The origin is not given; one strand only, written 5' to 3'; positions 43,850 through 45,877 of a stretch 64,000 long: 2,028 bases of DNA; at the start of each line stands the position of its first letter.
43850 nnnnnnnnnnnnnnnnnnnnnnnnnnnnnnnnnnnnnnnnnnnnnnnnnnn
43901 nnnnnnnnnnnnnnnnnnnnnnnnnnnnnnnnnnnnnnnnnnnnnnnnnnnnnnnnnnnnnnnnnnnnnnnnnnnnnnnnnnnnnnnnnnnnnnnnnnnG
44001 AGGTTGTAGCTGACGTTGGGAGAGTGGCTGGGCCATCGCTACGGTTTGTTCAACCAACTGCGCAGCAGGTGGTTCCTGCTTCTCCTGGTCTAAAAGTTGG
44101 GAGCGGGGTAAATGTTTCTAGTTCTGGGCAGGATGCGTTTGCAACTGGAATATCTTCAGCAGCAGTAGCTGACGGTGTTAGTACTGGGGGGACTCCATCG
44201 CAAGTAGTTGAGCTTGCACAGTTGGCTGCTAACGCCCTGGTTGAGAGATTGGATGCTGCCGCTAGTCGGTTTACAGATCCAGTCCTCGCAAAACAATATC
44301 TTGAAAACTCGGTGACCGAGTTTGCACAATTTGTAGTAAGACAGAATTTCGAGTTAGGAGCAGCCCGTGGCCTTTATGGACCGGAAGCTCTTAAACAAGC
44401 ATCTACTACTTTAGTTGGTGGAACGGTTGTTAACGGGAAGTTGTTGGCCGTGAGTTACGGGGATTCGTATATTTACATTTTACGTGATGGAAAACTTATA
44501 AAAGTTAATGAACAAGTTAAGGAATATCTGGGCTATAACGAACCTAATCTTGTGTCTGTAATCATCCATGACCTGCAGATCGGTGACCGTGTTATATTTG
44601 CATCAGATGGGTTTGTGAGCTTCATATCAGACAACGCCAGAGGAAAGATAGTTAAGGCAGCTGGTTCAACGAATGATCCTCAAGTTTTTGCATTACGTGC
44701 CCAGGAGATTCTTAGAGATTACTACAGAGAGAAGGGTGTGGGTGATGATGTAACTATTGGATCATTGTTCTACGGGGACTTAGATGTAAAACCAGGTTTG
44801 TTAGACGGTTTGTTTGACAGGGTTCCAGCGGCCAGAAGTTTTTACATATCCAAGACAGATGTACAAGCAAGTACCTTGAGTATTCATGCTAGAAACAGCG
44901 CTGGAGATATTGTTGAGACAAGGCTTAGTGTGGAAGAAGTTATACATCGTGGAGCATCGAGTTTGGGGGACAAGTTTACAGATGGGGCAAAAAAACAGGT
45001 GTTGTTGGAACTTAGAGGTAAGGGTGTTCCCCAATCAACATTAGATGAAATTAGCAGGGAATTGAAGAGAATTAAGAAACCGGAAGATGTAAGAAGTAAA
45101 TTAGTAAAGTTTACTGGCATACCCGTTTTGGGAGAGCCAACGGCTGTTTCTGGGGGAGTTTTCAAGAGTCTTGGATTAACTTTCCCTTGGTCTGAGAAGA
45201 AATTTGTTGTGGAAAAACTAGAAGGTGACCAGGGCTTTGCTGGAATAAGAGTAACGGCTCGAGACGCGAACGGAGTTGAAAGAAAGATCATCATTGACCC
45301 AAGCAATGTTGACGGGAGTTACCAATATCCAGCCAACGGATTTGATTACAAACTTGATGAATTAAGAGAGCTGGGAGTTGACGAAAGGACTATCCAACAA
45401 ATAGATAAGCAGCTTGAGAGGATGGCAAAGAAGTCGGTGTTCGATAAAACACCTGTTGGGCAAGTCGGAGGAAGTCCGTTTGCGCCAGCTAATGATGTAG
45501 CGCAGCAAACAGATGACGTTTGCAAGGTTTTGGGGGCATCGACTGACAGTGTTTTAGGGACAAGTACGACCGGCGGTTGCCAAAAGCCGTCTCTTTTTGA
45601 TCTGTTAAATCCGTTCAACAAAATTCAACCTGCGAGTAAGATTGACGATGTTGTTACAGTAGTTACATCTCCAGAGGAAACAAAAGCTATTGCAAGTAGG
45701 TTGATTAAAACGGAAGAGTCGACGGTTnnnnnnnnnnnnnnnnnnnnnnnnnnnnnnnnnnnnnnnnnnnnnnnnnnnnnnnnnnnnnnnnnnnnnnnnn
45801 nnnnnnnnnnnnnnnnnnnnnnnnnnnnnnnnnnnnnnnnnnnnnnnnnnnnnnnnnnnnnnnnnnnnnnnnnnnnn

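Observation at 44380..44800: PP2C/SpoIIE-type phosphatase core inside the giant protein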

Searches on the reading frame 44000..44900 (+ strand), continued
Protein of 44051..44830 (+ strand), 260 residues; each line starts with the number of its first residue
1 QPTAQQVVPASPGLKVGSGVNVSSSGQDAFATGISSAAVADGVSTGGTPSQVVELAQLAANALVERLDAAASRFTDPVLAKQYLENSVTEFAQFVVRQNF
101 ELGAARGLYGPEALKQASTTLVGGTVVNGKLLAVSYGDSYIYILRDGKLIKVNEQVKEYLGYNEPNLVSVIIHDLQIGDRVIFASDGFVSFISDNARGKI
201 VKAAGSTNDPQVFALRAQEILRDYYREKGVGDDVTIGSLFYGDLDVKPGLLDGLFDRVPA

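Call 56: find_encoding_contigs(protein=P0005, flank=5000, max_places=2)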
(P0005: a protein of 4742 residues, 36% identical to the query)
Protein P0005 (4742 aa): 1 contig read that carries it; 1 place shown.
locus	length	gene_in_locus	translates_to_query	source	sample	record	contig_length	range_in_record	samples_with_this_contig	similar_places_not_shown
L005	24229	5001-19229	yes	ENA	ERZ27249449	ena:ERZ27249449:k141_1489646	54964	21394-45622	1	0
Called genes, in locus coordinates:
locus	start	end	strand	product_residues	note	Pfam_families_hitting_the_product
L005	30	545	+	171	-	-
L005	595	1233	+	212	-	-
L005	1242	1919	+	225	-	-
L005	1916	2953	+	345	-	-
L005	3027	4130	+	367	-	PF01476:LysM, PF23473:LysM3_LYK4_5 (weak), PF01476:LysM (weak), PF01551:Peptidase_M23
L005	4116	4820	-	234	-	-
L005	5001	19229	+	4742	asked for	PF00481:PP2C (faint), PF13672:PP2C_2, PF02557:VanY (weak)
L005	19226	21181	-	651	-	PF13181:TPR_8 (faint), PF21033:RMD1-3 (faint), PF00515:TPR_1 (faint), PF07719:TPR_2 (faint), PF14559:TPR_19 (weak), PF13424:TPR_12 (weak), PF13414:TPR_11, PF13432:TPR_16, +2 more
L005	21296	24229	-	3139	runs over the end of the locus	PF00354:Pentaxin (faint), PF02210:Laminin_G_2 (faint), PF13385:Laminin_G_3, PF21722:Gly_rich_2, PF25788:Ig_Rha78A_N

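Call 57: find_encoding_contigs(protein=P0002, flank=4000, max_places=2)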
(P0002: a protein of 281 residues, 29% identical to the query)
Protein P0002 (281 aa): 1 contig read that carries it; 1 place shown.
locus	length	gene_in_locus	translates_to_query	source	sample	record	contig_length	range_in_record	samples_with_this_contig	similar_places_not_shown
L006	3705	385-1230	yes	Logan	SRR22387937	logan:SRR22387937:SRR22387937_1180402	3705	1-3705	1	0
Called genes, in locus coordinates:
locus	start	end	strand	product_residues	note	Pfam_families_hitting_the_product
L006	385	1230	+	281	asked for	PF13672:PP2C_2 (weak), PF07228:SpoIIE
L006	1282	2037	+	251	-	-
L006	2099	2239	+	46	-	-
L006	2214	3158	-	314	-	PF12760:Zn_ribbon_IS1595, PF12762:DDE_Tnp_IS1595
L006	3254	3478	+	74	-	PF07927:HicA_toxin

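Call 58: search_protein_families(library=pfam, proteins=[L005:5001-7100:+, L005:6801-8900:+, L005:8601-10700:+, L005:10401-12500:+, L005:12201-14300:+, L005:14001-16100:+, L005:15801-17900:+, L005:17601-19226:+], max_evalue=0.01)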
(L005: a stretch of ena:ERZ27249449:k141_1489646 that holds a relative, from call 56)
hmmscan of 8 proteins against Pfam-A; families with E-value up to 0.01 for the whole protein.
L005:5001-7100:+ (700 aa): 0 families

L005:6801-8900:+ (700 aa): 0 families

L005:8601-10700:+ (700 aa): 0 families

L005:10401-12500:+ (700 aa): 0 families

L005:12201-14300:+ (700 aa): 0 families

L005:14001-16100:+ (700 aa): 3 families
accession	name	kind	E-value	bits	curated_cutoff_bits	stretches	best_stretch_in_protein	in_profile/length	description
PF13672.11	PP2C_2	-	3e-12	47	24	1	219-380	24-183/209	Protein phosphatase 2C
PF00481.26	PP2C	-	8.7e-07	29.3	20.3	1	215-328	30-139/255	Protein phosphatase 2C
PF07228.17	SpoIIE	-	0.0058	17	25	0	271-423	41-189/192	Stage II sporulation protein E (SpoIIE)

L005:15801-17900:+ (700 aa): 3 families
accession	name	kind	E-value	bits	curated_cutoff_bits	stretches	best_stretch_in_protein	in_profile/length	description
PF02557.22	VanY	-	1.1e-14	54.8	25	2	364-450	20-116/132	D-alanyl-D-alanine carboxypeptidase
PF05951.18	Peptidase_M15_2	-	7.7e-05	22.9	27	1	346-414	53-113/153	Bacterial protein of unknown function (DUF882)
PF13539.11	Peptidase_M15_4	-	0.0048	17.9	25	0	399-440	5-53/70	D-alanyl-D-alanine carboxypeptidase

L005:17601-19226:+ (542 aa): 0 families

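Call 64: find_homologous_proteins(query=A2, max_evalue=0.00001)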
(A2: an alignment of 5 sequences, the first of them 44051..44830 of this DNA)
Query A2 (5 sequences) (260 aa, profile of the alignment): 2 proteins with E <= 0.00001 among 8000 candidates.
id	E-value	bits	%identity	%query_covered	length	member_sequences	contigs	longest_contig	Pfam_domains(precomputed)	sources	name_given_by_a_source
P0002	1.9e-86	307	29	89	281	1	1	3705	PF13672.12,PF07228.18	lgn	-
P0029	3.8e-7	48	30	67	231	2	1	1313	PF13672.12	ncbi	-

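Call 75: search_protein_families(library=pfam, proteins=[L004:6001-8100:+, L004:7801-9900:+, L004:9601-11700:+, L004:11401-13500:+, L004:13201-15294:+], max_evalue=0.01)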
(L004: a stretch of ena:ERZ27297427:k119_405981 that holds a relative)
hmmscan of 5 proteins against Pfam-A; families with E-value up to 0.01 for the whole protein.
L004:6001-8100:+ (700 aa): 0 families

L004:7801-9900:+ (700 aa): 0 families

L004:9601-11700:+ (700 aa): 1 family
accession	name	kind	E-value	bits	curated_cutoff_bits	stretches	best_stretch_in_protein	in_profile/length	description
PF15188.11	CCDC-167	-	0.0089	16.7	27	1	302-358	4-60/84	Coiled-coil domain-containing protein 167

L004:11401-13500:+ (700 aa): 3 families
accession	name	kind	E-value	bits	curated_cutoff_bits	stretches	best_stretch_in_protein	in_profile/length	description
PF07889.17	DUF1664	-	0.00023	21.6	34.6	0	163-252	30-118/124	Protein of unknown function (DUF1664)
PF13672.11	PP2C_2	-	0.0035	17.3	24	0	602-687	46-131/209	Protein phosphatase 2C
PF00481.26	PP2C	-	0.0042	17.2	20.3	1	622-684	73-133/255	Protein phosphatase 2C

L004:13201-15294:+ (698 aa): 3 families
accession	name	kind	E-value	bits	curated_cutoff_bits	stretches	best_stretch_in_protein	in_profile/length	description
PF07228.17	SpoIIE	-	1.4e-05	25.5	25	1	37-169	46-186/192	Stage II sporulation protein E (SpoIIE)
PF13672.11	PP2C_2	-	3.6e-05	23.9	24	1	23-140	61-192/209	Protein phosphatase 2C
PF00481.26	PP2C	-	0.0052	16.9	20.3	1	49-84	98-133/255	Protein phosphatase 2C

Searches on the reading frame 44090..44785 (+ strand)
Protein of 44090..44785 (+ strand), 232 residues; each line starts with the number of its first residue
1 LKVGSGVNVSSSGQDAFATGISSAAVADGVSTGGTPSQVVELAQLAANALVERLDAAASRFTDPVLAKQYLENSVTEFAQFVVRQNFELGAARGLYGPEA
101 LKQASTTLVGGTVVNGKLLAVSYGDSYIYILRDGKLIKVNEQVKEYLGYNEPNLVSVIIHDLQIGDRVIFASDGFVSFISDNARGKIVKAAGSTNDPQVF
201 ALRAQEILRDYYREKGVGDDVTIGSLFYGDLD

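Call 66: find_related_loci(query=window:44090-44785:+, collection=genome_contigs, flank=10000)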
Query window:44090-44785:+ (232 aa) in genome_contigs; peptide patterns used: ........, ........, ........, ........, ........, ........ (x = any residue, [..] = any of these).
443 stretches matched a pattern, but none encodes a relative of the query by tblastn (E <= 1e-3).

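Call 70: find_related_loci(query=A5, collection=metagenome_contigs, flank=10000)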
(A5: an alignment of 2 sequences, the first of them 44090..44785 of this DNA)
Query A5 (232 aa) in metagenome_contigs; peptide patterns used: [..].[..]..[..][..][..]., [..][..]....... (x = any residue, [..] = any of these).
599 stretches matched a pattern, but none encodes a relative of the query by tblastn (E <= 1e-3).

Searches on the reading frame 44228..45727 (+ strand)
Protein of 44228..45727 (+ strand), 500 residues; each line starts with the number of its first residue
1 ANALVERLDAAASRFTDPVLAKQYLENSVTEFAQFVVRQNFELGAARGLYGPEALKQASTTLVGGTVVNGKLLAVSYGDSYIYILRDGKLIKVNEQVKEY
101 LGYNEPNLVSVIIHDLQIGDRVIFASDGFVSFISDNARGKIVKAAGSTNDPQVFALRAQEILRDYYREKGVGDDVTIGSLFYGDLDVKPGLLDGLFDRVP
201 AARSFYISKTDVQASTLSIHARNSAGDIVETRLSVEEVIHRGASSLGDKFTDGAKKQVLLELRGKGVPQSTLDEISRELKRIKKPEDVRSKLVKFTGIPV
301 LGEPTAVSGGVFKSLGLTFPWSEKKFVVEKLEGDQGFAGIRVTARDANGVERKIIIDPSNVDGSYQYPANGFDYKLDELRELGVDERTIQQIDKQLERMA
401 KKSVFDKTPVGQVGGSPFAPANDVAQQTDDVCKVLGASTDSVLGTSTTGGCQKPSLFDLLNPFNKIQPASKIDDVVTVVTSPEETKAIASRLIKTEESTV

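Call 18: search_protein_families(library=pfam, proteins=[window:44228-45727:+], max_evalue=0.05)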
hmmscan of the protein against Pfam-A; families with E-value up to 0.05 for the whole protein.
window:44228-45727:+ (500 aa): 1 family
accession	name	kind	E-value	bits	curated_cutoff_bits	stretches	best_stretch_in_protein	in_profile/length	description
PF07228.17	SpoIIE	-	0.0058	17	25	1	67-177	70-186/192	Stage II sporulation protein E (SpoIIE)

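Call 37: search_protein_families(library=phrogs, proteins=[window:44228-45727:+], max_evalue=0.01)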
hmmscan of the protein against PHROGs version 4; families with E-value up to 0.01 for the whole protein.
window:44228-45727:+ (500 aa): 0 families

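Call 79: search_protein_families(library=ncbifam, proteins=[window:44228-45727:+], max_evalue=0.01)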
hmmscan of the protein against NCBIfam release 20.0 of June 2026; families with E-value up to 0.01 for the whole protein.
window:44228-45727:+ (500 aa): 1 family
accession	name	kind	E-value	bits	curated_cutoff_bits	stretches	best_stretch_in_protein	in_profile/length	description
NF033484.1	Stp1_PP2C_phos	equivalog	1.5e-05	24.6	230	0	53-93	85-125/232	Stp1/IreP family PP2C-type Ser/Thr phosphatase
